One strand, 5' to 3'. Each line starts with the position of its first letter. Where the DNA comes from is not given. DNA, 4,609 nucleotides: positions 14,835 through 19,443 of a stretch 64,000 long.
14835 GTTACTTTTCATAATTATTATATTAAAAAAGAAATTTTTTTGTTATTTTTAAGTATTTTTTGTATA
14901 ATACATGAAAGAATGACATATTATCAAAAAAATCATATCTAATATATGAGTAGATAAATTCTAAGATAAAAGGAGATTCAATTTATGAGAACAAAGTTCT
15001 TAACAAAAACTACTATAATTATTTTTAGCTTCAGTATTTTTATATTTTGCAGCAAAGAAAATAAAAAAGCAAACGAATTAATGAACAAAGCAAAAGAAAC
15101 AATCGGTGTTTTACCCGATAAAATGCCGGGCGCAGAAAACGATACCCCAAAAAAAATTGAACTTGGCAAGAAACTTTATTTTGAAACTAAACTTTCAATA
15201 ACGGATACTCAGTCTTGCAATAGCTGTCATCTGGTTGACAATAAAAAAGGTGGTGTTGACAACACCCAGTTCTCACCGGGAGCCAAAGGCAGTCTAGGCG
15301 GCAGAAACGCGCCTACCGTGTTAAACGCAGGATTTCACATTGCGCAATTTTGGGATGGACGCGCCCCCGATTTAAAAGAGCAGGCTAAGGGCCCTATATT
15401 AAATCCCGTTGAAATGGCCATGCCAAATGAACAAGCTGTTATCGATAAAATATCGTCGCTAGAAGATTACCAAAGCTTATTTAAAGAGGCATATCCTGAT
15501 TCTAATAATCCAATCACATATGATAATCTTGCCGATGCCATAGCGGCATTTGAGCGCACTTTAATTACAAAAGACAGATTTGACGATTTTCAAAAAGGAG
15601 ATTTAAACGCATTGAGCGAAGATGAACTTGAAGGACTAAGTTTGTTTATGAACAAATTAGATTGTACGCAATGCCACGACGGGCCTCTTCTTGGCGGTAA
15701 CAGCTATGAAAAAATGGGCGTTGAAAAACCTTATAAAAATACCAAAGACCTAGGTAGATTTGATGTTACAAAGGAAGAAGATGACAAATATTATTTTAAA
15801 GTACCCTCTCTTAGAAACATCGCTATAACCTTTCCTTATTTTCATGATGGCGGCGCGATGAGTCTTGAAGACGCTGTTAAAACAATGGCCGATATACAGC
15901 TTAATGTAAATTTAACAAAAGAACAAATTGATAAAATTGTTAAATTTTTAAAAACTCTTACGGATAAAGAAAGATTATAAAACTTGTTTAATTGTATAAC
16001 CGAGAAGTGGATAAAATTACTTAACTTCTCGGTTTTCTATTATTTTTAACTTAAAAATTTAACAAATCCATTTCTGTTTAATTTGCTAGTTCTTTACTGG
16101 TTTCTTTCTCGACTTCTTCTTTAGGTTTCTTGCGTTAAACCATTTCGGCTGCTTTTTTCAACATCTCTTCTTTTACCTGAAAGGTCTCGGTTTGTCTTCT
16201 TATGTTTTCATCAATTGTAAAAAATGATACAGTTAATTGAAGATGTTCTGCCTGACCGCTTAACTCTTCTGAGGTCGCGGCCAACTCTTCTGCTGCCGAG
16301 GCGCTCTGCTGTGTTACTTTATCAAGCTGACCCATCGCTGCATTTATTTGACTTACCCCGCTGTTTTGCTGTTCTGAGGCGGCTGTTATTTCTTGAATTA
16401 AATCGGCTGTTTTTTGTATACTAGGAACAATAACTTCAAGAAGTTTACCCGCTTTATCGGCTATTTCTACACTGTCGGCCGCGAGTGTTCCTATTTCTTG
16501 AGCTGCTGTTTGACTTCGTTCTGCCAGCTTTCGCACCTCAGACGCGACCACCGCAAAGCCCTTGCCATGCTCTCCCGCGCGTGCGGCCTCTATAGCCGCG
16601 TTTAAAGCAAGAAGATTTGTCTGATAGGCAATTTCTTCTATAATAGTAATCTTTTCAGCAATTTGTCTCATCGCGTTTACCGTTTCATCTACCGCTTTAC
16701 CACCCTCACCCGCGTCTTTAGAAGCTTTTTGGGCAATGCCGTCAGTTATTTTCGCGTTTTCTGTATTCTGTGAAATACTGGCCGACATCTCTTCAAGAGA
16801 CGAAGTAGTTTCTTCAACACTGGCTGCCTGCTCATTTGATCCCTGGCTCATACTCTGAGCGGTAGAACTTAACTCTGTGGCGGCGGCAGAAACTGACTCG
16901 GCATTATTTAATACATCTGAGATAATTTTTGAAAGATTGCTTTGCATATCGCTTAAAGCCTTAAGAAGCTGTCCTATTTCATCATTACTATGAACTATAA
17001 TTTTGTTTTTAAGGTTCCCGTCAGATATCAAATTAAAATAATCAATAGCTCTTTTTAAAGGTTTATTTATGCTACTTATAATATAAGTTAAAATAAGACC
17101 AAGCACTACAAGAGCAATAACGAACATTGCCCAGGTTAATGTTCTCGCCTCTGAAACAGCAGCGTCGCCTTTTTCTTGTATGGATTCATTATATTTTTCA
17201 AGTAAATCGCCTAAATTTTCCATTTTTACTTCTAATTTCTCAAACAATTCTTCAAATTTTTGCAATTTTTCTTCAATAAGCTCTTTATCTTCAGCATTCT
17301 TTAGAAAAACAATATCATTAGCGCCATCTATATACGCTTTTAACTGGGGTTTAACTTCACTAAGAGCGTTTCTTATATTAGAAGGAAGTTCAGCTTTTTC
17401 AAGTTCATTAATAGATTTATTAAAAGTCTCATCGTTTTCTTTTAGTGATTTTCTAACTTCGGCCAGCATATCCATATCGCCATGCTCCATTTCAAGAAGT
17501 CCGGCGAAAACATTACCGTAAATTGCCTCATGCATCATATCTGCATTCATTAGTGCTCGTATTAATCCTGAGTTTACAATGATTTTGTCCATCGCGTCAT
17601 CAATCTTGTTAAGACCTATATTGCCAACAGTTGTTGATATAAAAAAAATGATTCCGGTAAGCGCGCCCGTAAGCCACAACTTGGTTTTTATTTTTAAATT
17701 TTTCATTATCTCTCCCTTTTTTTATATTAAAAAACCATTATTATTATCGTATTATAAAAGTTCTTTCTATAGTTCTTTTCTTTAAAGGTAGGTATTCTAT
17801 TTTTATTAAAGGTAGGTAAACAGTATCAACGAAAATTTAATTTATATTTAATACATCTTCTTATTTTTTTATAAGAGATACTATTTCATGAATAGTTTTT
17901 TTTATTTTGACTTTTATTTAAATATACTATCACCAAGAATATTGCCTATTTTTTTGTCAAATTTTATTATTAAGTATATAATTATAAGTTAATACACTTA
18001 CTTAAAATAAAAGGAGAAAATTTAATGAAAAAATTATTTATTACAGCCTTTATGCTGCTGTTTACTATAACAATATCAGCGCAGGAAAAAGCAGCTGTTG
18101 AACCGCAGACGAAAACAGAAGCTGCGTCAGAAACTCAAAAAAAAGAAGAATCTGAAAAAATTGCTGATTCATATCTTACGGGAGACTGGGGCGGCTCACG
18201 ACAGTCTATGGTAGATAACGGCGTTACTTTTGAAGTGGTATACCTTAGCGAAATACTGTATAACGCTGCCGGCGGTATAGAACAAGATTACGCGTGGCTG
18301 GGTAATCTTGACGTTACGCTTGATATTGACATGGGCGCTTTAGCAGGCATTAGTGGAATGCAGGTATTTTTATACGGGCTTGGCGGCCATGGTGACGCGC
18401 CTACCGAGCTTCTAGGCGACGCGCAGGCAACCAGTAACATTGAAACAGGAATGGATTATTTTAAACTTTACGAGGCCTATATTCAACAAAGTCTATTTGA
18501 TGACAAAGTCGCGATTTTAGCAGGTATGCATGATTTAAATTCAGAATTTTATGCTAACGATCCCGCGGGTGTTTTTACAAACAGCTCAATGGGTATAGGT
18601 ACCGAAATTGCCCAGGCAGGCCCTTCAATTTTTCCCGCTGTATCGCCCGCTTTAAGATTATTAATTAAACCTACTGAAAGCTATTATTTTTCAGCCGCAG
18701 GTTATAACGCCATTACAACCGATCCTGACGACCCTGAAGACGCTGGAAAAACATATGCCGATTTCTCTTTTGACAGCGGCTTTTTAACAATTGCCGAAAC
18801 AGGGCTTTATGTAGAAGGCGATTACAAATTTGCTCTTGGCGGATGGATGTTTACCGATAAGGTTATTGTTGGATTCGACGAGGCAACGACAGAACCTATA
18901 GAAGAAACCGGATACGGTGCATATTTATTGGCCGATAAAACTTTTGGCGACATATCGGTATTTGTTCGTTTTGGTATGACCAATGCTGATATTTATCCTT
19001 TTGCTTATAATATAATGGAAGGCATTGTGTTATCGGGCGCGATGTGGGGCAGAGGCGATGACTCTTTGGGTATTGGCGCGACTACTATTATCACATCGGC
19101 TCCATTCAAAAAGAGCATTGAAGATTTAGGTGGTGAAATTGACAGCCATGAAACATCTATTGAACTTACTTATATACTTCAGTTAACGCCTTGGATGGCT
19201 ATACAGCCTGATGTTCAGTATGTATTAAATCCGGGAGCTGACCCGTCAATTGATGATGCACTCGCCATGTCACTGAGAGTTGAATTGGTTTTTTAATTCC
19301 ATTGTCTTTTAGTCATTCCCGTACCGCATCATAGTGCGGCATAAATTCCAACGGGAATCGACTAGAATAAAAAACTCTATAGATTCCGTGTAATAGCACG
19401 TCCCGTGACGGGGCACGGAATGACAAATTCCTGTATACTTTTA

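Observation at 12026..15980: CydA-like membrane haem protein fused to a dihaem cytochrome c, with a coupled membrane partner, next to cytochrome c peroxidase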

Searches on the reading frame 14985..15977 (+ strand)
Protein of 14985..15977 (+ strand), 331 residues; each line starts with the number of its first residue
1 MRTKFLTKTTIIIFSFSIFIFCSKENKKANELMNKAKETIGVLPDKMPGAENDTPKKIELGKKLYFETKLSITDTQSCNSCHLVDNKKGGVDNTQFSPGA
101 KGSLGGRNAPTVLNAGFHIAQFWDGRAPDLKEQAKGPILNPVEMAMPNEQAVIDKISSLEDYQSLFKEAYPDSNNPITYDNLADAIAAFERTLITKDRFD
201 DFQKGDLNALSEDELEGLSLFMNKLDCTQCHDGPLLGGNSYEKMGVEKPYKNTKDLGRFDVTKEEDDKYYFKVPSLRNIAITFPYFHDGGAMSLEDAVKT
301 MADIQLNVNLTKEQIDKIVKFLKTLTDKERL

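Call 3: search_protein_families(library=pfam, proteins=[window:14985-15977:+], max_evalue=1)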
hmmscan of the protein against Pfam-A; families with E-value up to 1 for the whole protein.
window:14985-15977:+ (331 aa): 11 families
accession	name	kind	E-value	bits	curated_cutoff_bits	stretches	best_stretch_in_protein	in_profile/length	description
PF03150.19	CCP_MauG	-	9.8e-56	189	25.6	2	55-206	1-147/149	Di-haem cytochrome c peroxidase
PF00034.26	Cytochrom_C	-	5.2e-06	28.1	21.3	2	219-325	6-89/90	Cytochrome c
PF14522.11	Cytochrome_C7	-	0.0092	16.2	24.8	0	72-83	38-49/67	Cytochrome c7 and related cytochrome c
PF13442.11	Cytochrome_CBB3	-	0.025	15.3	27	0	218-322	7-68/68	Cytochrome C oxidase, cbb3-type, subunit III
PF09086.16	DUF1924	-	0.043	14.6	22.5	1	56-91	6-42/96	Domain of unknown function (DUF1924)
PF22113.1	Mtrc-MtrF_II-IV_dom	-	0.061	13.3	30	0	73-85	4-16/176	Outer membrane cytochrome MtrC/MtrF-like, domains II/IV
PF14537.11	Cytochrom_c3_2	-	0.12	13.3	25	0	219-232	52-65/79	Cytochrome c3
PF17162.9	DUF5118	-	0.16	12.2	27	1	253-275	13-34/50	Domain of unknown function (DUF5118)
PF06207.16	DUF1002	-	0.16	12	26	0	295-327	174-205/220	Protein of unknown function (DUF1002)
PF06073.17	DUF934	-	0.25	11.6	25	1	268-301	12-45/107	Bacterial protein of unknown function (DUF934)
PF09699.15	Paired_CXXCH_1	-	0.34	11.1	20.6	0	226-232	8-14/41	Doubled CXXCH motif (Paired_CXXCH_1)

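Call 4: search_protein_families(library=ncbifam, proteins=[window:14985-15977:+], max_evalue=1)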
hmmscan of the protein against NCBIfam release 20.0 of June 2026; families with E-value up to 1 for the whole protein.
window:14985-15977:+ (331 aa): 8 families
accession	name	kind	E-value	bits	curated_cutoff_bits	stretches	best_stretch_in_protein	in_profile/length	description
TIGR04039.1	MXAN_0977_Heme2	hypoth_equivalog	4.5e-56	190.3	362.85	1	53-300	7-274/336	MbnH family di-heme enzyme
TIGR03791.1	TTQ_mauG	equivalog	1.8e-41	142.3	443.85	1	54-300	2-243/291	tryptophan tryptophylquinone biosynthesis enzyme MauG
TIGR03981.2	SAM_quin_mod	hypoth_equivalog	1.7e-33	116.1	340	2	158-303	209-360/411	His-Xaa-Ser system-associated MauG-like protein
NF052341.1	hydrazine_gamma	equivalog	7.7e-06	25.1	625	1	270-325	280-339/339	hydrazine synthase subunit gamma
NF052342.1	hydrazine_BC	exception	0.015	13.5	1250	1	270-325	631-690/690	hydrazine synthase subunit beta-gamma fusion subunit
TIGR01904.2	GSu_C4xC__C2xCH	domain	0.087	12.6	27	0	75-89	49-63/73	CxxxxCH/CxxCH domain c-type cytochrome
NF047812.1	LIC11213_lipo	equivalog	0.11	12.7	100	1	73-97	47-71/118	LIC11213 family lipoprotein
TIGR04485.1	thiosulf_SoxX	equivalog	0.29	11.9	61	0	299-325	52-78/78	sulfur oxidation c-type cytochrome SoxX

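Call 52: search_solved_structures(query=window:14985-15977:+, max_evalue=1e-10, show_alignments=1)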
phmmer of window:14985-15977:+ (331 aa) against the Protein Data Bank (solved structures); distinct sequences matched with E-value up to 1e-10: 27.
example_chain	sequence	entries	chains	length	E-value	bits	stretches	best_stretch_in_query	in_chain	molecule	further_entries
1iqc_A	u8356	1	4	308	6.2e-83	282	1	56-327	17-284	di-heme peroxidase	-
6qkn_A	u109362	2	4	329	4.1e-78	266.1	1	45-326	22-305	Cytochrome-c peroxidase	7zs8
6fu3_A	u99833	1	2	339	4.5e-78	266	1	45-326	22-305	Protein CcpR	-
3hq9_A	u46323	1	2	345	1.3e-76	261.2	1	16-329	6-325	Cytochrome c551 peroxidase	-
3hq8_A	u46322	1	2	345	8.8e-76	258.5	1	16-329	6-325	Cytochrome c551 peroxidase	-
3hq6_A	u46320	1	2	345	1.7e-75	257.6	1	16-329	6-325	Cytochrome c551 peroxidase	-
3hq7_A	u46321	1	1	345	2.7e-75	256.9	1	16-329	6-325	Cytochrome c551 peroxidase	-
3o5c_A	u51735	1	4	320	3.3e-74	253.3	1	50-328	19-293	Cytochrome c551 peroxidase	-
4aao_A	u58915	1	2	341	5e-73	249.4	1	30-327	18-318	CYTOCHROME C551 PEROXIDASE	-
4aal_A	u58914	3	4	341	9.5e-73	248.5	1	30-327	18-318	CYTOCHROME C551 PEROXIDASE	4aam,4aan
1nml_A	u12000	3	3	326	7.5e-72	245.6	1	34-327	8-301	di-haem cytochrome c peroxidase | Cytochrome c peroxidase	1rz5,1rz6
2c1u_A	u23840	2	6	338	1.6e-68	234.6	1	50-329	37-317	DI-HAEM CYTOCHROME C PEROXIDASE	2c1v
1zzh_A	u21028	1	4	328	2.1e-68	234.2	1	33-328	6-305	cytochrome c peroxidase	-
1eb7_A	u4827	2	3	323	2.9e-68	233.8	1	55-329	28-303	CYTOCHROME C551 PEROXIDASE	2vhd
9qdt_A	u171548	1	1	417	4.2e-65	223.4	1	37-325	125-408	Probable cytochrome c peroxidase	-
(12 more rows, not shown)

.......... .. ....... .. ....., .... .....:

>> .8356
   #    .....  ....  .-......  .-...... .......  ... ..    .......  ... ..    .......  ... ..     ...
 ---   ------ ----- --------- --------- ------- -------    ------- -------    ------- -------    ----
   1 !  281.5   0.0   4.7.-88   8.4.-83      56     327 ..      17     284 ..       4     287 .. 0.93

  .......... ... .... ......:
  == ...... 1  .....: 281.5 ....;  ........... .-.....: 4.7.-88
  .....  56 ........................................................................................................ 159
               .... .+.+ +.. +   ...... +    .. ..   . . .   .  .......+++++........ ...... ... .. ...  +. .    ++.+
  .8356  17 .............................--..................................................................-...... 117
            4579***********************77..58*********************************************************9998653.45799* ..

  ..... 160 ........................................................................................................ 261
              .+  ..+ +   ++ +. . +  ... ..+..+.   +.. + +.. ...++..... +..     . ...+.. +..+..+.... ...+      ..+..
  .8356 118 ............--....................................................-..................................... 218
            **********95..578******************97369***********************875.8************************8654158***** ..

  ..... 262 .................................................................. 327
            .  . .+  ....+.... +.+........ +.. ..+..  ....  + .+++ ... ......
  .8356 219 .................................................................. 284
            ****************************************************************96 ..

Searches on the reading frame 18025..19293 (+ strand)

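Call 50: search_protein_families(library=pfam, proteins=[window:18025-19293:+], max_evalue=0.00001)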
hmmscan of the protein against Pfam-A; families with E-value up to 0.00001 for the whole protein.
window:18025-19293:+ (423 aa): 1 family
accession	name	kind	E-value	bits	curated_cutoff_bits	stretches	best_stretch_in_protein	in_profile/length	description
PF04966.18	OprB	-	1.1e-45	157.1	22.9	1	87-423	2-372/372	Carbohydrate-selective porin, OprB family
